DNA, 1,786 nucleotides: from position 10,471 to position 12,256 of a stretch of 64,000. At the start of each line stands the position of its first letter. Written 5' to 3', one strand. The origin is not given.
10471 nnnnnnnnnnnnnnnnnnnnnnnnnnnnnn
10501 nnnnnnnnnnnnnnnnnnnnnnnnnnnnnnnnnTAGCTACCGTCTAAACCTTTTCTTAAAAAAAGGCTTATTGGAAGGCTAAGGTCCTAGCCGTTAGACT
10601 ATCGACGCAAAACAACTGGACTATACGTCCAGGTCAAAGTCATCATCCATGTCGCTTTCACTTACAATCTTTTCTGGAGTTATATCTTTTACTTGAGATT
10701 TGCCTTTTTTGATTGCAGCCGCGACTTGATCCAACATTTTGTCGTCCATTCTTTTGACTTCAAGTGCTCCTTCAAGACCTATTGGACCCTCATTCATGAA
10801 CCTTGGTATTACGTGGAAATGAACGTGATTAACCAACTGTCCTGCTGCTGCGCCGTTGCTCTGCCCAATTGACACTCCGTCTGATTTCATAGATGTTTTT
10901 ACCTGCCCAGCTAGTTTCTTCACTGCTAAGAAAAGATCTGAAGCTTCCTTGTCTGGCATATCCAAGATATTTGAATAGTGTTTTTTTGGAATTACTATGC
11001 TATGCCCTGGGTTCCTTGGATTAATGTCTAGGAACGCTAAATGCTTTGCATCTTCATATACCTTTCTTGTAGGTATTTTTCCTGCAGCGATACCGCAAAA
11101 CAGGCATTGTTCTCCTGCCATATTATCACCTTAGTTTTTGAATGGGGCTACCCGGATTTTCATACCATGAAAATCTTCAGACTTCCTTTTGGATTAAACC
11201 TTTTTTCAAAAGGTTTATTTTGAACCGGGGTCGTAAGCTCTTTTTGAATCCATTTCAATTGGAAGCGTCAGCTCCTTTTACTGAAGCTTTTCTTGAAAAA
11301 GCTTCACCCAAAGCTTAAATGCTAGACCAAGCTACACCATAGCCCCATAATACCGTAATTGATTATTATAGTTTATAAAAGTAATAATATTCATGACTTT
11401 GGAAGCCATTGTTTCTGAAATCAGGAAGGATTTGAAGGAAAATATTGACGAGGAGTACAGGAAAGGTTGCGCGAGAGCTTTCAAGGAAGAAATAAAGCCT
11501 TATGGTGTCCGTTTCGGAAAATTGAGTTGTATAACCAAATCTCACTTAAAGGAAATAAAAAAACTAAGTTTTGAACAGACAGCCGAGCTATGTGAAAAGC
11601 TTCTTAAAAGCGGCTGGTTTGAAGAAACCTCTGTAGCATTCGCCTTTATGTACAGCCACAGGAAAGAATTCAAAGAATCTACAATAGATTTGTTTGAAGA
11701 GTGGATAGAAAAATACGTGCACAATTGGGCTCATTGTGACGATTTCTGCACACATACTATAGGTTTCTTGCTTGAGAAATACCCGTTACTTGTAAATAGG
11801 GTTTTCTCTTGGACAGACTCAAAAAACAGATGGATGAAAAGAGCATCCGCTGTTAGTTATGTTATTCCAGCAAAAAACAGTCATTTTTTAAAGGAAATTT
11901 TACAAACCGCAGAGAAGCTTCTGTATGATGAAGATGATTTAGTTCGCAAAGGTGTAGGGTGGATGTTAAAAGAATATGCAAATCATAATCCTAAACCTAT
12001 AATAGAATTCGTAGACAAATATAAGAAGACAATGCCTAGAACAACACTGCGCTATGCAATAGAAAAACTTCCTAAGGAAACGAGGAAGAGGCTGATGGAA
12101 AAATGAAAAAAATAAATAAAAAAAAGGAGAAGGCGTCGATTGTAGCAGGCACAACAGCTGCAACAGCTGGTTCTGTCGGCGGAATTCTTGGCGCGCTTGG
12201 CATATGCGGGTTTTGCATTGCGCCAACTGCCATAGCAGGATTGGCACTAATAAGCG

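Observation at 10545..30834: Dispersed ~35-40-nt hairpin repeat family found both in intergenic DNA and inside tRNA introns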

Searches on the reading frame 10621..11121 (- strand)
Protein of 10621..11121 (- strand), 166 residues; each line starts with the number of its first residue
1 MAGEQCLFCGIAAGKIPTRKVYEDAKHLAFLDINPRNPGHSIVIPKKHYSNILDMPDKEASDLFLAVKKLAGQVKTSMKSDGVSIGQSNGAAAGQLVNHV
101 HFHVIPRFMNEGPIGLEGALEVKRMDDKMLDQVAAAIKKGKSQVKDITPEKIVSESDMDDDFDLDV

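Call 15: find_encoding_contigs(protein=window:10621-11121:-, flank=10000, max_places=10)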
Protein window:10621-11121:- (166 aa): no gene with exactly this product is on record in the collection.

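Call 31: search_protein_families(library=pfam, proteins=[window:10621-11121:-], max_evalue=0.001)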
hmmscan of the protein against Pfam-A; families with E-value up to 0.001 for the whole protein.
window:10621-11121:- (166 aa): 2 families
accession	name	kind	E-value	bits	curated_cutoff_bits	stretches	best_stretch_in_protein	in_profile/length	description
PF01230.28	HIT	-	6.5e-28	97.7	21.5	1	14-108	2-96/98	HIT domain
PF11969.13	DcpS_C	-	1.8e-15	57.8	24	1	5-106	1-101/114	Scavenger mRNA decapping enzyme C-term binding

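Call 61: find_related_loci(query=window:10621-11121:-, collection=metagenome_contigs, flank=10000)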
Query window:10621-11121:- (166 aa) in metagenome_contigs; peptide patterns used: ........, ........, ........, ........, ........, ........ (x = any residue, [..] = any of these).
164 stretches matched a pattern; 93 encode a relative of the query (tblastn E <= 1e-3); the best 80 are kept; 80 distinct loci.
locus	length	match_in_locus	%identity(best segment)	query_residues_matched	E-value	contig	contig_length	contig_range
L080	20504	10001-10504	77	1-166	9e-86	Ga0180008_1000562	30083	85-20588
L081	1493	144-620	77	1-158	1e-86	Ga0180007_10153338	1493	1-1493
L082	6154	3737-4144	47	1-139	1e-41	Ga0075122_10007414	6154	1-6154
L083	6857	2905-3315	49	5-144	5e-41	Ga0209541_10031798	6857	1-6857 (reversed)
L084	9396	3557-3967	49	5-144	5e-41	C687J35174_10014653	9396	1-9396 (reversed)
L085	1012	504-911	45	1-139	1e-41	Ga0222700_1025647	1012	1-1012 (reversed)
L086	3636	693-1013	52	1-107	3e-35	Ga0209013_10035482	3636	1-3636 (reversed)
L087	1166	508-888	46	1-126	1e-35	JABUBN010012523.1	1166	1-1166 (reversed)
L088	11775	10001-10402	43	4-140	2e-34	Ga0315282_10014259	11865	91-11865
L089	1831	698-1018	50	1-107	1e-34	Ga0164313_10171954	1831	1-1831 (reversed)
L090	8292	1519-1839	48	1-107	2e-34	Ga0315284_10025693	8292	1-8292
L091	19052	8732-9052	50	1-107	2e-33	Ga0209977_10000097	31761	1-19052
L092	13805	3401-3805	42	1-137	2e-33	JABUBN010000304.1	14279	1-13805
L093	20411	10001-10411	41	1-139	3e-33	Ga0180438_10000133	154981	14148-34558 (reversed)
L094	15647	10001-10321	49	1-107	1e-32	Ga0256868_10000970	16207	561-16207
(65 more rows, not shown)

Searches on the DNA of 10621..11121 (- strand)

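Call 62: search_with_rna_model(model_id=R1, sources=[L080, L081, L082, L083, L084, L085, L086, L087, L088, L089, L090, L091, L092, L093, L094, L095, L096, L097, L098, L099, L100, L101, L102, L103, L104, L105, L106, L107, L108, L109, L110, L111, L112, L113, L114, L115, L116, L117, L118, L119, L120, L121, L122, L123, L124, L125, L126, L127, L128, L129, L130, L131, L132, L133, L134, L135, L136, L137, L138, L139, L140, L141, L142, L143, L144, L145, L146, L147, L148, L149, L150, L151, L152, L153, L154, L155, L156, L157, L158, L159], filters=default, max_evalue=0.1)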
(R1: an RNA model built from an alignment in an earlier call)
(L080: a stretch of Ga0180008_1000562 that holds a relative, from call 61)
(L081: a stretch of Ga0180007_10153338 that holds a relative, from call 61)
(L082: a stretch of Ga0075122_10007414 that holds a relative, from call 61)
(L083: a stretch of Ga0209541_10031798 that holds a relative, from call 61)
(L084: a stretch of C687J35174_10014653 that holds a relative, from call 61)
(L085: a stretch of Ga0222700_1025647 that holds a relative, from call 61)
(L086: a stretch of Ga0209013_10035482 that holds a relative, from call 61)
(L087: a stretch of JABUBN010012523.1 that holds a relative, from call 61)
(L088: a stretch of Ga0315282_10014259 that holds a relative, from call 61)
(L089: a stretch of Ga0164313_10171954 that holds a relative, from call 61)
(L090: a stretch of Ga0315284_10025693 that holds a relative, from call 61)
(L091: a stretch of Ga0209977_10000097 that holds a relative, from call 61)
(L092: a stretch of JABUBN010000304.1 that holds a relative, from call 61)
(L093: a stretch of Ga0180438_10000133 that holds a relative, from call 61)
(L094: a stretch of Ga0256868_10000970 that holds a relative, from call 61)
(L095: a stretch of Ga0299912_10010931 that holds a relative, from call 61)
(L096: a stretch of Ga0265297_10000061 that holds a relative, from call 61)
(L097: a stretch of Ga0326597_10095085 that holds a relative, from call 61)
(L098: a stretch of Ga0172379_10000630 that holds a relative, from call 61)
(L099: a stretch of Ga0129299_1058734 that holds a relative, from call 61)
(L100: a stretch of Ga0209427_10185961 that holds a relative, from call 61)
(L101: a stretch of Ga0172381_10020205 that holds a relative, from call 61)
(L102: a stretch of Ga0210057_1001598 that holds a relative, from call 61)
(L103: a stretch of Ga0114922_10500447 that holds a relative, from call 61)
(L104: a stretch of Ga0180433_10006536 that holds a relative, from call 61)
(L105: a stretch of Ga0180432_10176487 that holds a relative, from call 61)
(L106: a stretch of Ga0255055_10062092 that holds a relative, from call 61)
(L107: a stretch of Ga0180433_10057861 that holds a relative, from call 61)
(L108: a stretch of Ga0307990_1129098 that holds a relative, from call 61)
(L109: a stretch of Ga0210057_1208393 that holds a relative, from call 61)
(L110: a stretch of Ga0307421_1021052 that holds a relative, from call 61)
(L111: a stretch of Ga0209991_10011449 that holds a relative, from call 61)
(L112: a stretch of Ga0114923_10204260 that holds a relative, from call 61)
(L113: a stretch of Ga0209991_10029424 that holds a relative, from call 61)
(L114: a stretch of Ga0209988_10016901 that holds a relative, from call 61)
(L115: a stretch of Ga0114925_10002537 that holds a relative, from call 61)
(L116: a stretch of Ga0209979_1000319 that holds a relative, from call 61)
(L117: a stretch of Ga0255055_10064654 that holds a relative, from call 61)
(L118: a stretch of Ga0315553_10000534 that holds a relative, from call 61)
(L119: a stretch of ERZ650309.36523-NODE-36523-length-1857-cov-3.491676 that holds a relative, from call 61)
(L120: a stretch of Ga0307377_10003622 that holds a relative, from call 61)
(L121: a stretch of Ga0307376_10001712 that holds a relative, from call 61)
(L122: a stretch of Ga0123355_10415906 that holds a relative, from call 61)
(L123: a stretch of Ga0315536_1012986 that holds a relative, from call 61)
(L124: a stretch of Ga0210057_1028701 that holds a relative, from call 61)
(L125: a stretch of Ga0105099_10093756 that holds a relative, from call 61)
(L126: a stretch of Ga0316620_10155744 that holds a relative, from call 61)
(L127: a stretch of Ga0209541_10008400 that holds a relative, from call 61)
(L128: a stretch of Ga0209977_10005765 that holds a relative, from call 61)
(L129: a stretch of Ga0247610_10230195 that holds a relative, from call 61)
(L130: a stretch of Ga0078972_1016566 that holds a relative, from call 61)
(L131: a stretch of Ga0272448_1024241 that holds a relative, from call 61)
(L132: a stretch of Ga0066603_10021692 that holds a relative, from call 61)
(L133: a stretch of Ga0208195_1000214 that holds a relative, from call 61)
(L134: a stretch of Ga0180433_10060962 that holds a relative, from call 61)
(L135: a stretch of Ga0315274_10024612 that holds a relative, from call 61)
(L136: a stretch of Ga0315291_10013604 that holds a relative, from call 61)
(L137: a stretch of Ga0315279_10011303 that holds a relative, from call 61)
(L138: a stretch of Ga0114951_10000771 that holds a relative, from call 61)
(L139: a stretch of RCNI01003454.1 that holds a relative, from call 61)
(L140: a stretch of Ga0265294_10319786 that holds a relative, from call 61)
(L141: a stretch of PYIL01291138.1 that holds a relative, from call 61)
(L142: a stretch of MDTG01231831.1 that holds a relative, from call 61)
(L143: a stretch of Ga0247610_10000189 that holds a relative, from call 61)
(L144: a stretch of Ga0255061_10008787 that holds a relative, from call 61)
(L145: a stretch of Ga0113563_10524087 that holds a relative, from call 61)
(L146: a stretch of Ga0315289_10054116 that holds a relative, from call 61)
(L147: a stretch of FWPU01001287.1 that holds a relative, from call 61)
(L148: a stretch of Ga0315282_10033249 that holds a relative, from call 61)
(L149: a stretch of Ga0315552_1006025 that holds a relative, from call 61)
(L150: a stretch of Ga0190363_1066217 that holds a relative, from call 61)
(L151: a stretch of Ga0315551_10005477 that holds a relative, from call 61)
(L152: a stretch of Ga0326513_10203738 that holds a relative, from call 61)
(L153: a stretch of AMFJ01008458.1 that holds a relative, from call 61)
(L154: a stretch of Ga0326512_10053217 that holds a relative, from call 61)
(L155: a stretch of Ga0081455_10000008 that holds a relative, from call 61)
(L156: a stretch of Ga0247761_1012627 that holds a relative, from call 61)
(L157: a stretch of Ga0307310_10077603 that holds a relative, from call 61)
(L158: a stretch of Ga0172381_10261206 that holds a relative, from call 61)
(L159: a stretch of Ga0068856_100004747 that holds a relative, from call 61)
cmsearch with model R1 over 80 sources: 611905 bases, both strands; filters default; matches with E-value up to 0.1: 2.
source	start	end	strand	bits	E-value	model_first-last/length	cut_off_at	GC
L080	9727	9763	+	36.4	5.3e-06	1-34/34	no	0.32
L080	9719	9753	-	22.3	0.019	1-34/34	no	0.37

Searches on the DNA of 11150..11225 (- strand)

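Call 99: search_dna_similar(query=window:11150-11225:-, collection=plasmids, mode=distant, max_rows=10, max_evalue=0.01)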
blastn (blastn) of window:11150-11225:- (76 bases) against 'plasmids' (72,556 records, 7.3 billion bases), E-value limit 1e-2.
No match.

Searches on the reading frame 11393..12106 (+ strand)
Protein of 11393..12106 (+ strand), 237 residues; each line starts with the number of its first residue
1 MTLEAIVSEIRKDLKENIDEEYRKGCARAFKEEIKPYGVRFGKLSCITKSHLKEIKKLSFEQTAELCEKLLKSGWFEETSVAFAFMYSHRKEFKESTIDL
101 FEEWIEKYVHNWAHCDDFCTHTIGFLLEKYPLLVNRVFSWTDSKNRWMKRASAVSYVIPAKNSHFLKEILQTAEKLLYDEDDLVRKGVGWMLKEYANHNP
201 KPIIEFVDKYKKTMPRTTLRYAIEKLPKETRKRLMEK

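Call 50: search_protein_families(library=pfam, proteins=[window:11393-12106:+], max_evalue=0.001)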
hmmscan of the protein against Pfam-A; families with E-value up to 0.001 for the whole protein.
window:11393-12106:+ (237 aa): 1 family
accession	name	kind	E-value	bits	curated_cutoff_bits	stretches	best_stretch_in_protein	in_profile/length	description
PF08713.17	DNA_alkylation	-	1.4e-57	195.2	21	1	10-226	1-213/213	DNA alkylation repair enzyme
